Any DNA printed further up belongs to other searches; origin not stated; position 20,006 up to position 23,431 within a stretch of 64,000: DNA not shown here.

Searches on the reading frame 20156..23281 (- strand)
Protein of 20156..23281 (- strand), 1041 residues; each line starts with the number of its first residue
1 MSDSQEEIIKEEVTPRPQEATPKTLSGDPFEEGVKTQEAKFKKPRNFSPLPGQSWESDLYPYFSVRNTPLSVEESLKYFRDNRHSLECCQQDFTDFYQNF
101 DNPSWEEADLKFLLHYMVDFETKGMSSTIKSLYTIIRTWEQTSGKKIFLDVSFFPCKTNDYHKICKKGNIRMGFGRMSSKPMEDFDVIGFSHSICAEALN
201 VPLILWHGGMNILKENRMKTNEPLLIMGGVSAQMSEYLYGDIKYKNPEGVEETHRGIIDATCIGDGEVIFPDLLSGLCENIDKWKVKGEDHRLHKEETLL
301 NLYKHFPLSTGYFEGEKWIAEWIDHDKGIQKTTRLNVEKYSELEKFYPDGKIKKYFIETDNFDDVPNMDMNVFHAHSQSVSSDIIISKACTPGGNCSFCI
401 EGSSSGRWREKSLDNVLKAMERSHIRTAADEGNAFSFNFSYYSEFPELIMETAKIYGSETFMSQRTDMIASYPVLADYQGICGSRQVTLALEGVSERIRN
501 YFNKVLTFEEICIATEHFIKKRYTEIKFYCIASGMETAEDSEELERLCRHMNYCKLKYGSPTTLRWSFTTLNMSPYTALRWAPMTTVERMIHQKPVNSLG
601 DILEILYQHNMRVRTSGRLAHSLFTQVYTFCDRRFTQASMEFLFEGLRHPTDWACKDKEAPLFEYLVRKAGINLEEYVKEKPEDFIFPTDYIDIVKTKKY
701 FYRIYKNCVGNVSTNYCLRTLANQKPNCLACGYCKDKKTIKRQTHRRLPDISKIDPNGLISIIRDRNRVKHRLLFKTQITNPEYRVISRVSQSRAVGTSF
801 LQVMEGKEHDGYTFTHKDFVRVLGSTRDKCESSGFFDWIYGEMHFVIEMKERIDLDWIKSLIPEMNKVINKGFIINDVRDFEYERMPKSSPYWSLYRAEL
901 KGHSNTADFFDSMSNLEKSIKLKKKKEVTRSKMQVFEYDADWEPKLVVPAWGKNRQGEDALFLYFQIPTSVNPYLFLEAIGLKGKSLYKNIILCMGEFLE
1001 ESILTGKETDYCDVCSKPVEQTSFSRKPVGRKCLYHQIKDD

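Call 12: search_protein_families(library=phrogs, proteins=[window:20156-23281:-], max_evalue=0.001)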
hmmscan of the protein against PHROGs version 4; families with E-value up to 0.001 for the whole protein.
window:20156-23281:- (1041 aa): 0 families

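Call 34: search_protein_families(library=pfam, proteins=[window:20156-23281:-], max_evalue=0.01)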
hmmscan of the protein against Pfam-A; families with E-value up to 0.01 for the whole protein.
window:20156-23281:- (1041 aa): 2 families
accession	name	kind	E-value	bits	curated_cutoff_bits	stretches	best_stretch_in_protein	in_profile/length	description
PF19864.5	Radical_SAM_N2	-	2.2e-10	40.6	29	1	131-288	4-132/151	Radical SAM proteins, N-terminal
PF04055.27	Radical_SAM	-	3.2e-06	27.8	29.5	1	386-545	3-163/166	Radical SAM superfamily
